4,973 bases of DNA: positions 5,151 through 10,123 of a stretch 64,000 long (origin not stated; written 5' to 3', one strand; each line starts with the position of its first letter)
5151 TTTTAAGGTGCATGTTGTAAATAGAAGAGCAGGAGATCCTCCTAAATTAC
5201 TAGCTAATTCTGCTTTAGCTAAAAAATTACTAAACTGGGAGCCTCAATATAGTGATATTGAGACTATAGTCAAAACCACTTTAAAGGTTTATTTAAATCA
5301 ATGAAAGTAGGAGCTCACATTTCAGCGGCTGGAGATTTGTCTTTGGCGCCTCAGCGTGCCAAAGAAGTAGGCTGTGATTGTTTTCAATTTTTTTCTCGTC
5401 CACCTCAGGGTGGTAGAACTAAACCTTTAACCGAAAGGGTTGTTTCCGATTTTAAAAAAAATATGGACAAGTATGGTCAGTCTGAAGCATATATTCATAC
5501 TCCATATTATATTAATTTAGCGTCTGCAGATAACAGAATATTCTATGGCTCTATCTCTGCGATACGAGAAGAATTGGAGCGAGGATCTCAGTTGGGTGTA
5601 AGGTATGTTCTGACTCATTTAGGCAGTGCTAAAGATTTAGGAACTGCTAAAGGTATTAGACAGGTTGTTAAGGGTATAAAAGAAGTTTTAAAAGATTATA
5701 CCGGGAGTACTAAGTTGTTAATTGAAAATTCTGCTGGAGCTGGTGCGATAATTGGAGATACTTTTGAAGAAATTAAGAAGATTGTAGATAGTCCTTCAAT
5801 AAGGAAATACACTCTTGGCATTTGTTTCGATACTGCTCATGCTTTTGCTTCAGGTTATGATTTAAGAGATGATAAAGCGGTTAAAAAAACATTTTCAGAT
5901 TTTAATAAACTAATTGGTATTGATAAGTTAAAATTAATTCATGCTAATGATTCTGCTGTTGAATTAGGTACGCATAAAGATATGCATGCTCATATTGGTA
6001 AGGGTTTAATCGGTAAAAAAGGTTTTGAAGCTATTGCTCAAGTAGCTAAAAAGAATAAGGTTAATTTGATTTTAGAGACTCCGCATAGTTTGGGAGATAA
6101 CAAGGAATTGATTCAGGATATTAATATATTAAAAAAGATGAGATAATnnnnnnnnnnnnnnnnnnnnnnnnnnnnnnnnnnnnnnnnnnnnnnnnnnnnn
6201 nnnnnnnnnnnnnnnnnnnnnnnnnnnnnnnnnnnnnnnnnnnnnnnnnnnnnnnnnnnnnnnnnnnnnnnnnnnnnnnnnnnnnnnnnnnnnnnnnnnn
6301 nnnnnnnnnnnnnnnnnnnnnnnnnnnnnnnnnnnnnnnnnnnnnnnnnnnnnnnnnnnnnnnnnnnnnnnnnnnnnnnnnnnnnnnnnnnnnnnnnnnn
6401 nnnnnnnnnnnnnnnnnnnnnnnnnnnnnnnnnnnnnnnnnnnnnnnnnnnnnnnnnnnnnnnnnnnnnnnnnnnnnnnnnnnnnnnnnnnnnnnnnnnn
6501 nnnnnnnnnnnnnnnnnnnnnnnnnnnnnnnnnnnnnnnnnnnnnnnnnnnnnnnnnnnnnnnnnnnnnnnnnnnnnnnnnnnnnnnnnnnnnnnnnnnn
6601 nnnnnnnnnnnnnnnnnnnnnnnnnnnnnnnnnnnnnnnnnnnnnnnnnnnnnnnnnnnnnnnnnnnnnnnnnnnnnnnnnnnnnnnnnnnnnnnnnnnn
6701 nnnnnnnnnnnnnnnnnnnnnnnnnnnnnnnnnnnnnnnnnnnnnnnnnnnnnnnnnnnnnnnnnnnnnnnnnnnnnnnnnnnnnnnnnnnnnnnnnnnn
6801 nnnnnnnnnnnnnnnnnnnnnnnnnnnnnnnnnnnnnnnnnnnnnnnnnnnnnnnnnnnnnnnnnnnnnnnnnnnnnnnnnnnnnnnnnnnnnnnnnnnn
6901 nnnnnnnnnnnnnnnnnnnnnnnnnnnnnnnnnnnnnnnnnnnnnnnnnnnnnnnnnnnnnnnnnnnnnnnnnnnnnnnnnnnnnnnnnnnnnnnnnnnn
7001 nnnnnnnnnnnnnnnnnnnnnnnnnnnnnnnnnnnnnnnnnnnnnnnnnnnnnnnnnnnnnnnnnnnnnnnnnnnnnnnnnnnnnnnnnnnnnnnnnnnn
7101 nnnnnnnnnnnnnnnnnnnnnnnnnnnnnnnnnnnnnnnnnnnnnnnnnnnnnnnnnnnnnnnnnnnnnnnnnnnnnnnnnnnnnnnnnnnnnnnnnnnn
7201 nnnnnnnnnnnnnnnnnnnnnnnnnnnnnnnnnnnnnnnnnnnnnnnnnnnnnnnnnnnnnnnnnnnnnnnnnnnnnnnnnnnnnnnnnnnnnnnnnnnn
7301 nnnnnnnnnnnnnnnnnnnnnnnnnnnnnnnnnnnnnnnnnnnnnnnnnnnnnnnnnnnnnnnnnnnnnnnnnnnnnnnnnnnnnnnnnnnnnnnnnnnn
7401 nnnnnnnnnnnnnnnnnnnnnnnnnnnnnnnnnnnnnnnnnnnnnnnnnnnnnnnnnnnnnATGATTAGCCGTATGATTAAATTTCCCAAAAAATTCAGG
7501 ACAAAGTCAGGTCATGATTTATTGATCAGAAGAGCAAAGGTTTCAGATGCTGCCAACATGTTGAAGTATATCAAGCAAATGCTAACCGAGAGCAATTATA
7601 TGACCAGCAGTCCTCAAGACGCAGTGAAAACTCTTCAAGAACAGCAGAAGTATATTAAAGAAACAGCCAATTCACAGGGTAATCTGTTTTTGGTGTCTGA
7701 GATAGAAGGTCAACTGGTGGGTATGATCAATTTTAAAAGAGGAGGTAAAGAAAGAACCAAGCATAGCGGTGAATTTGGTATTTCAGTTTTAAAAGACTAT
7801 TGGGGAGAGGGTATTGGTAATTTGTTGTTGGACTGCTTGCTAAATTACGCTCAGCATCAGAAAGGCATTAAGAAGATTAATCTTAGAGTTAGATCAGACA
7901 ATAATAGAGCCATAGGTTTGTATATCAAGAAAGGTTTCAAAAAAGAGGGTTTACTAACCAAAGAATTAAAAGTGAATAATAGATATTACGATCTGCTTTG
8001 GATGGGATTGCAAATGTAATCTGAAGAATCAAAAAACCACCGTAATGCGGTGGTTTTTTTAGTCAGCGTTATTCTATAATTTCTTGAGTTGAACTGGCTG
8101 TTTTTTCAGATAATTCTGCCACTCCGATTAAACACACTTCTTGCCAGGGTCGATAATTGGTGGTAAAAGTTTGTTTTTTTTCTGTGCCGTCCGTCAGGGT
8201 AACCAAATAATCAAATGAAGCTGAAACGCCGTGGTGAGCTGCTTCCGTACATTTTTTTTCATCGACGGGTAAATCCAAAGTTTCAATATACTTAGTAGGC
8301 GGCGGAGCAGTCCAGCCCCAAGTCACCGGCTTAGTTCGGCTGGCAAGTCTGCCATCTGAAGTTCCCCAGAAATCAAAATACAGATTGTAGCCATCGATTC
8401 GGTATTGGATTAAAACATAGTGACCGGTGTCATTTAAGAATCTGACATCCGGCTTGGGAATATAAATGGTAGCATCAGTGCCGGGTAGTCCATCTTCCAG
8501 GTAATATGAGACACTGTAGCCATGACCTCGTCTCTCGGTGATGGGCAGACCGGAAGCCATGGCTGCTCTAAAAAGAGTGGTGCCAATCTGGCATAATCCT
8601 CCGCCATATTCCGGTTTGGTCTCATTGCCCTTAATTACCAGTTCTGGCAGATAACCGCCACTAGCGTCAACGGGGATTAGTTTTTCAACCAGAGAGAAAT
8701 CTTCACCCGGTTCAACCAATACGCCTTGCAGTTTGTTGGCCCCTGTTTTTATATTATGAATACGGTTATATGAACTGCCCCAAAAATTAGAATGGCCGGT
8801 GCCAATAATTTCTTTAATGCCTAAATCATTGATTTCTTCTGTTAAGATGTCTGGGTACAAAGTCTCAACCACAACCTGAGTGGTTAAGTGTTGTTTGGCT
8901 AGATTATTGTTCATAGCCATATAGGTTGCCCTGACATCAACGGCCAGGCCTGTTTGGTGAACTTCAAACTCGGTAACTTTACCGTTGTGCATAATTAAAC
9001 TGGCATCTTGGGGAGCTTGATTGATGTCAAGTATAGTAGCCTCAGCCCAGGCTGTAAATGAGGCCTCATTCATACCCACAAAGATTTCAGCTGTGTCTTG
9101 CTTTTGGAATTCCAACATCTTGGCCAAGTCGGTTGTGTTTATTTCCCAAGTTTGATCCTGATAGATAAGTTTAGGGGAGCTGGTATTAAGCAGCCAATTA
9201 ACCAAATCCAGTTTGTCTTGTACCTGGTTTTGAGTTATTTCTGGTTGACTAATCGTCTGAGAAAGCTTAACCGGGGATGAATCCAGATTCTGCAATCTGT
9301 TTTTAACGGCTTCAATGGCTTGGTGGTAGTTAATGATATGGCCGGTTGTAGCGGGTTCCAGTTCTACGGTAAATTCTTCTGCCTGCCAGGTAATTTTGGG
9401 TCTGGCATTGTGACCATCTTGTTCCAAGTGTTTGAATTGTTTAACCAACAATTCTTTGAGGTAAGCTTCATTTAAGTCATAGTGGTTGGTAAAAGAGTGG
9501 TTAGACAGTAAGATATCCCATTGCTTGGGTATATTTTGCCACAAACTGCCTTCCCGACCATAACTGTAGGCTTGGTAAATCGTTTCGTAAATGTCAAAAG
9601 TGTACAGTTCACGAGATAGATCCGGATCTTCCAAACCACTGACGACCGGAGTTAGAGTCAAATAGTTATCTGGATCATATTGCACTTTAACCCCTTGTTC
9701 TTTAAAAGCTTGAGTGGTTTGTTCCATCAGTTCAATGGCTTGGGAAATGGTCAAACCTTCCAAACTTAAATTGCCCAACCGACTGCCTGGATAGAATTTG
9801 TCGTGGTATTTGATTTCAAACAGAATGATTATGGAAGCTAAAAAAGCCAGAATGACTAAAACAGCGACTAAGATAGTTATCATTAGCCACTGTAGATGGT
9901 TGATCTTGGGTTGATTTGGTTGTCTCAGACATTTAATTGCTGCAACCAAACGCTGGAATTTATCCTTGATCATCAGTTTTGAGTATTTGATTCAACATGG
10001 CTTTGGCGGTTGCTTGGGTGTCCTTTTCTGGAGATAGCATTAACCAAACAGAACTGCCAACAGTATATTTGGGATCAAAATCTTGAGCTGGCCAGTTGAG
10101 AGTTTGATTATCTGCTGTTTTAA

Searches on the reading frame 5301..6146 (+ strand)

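Call 35: search_protein_families(library=pfam, proteins=[window:5301-6146:+], max_evalue=0.001)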
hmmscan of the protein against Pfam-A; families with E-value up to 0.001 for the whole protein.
window:5301-6146:+ (281 aa): 1 family
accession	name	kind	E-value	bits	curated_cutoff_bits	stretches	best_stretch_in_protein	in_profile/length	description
PF01261.30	AP_endonuc_2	-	7.9e-39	134.3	31.1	1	18-279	2-248/249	Xylose isomerase-like TIM barrel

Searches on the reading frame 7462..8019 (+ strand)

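Call 35: search_protein_families(library=pfam, proteins=[window:7462-8019:+], max_evalue=0.001)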
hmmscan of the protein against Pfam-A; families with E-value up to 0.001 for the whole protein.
window:7462-8019:+ (185 aa): 5 families
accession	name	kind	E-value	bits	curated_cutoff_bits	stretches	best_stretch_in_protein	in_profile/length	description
PF00583.31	Acetyltransf_1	-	1.4e-17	64.5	20.7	1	63-159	22-116/116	Acetyltransferase (GNAT) family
PF13420.13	Acetyltransf_4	-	2e-15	57.6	24.3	1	22-180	1-155/155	Acetyltransferase (GNAT) domain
PF13302.13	Acetyltransf_3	-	7.2e-14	53.1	25.4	1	20-160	2-138/138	Acetyltransferase (GNAT) domain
PF13508.13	Acetyltransf_7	-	3.1e-13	50.3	27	1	74-161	3-84/84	Acetyltransferase (GNAT) domain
PF13673.13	Acetyltransf_10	-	8.3e-11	42.4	23.6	1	52-162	7-110/128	Acetyltransferase (GNAT) domain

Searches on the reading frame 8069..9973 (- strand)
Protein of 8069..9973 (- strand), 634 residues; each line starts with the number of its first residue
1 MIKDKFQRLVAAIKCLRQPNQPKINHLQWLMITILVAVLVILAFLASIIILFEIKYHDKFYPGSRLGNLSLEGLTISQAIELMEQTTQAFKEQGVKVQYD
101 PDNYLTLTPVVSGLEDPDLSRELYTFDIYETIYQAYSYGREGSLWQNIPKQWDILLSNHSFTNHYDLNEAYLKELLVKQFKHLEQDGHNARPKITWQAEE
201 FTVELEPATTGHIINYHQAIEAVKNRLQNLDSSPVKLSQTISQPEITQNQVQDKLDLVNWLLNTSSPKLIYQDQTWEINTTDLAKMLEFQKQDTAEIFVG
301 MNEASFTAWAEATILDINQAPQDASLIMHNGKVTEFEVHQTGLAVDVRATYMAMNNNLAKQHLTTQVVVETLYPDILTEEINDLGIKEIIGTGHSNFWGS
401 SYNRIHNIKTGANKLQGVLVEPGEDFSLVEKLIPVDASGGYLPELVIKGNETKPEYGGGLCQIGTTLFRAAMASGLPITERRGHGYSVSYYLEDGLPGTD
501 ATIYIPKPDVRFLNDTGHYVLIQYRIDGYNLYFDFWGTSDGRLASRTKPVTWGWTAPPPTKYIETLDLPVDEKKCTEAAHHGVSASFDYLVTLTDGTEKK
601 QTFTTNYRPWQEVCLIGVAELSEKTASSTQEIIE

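Call 35: search_protein_families(library=pfam, proteins=[window:8069-9973:-], max_evalue=0.001)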
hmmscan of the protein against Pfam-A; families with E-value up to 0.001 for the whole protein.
window:8069-9973:- (634 aa): 2 families
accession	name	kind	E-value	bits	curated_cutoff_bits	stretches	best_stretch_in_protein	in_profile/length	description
PF04294.18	VanW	-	2.8e-35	121.1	27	1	403-536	1-130/130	VanW like protein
PF12229.13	PG_binding_4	-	2e-11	44.5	22.1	1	125-235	11-116/117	Putative peptidoglycan binding domain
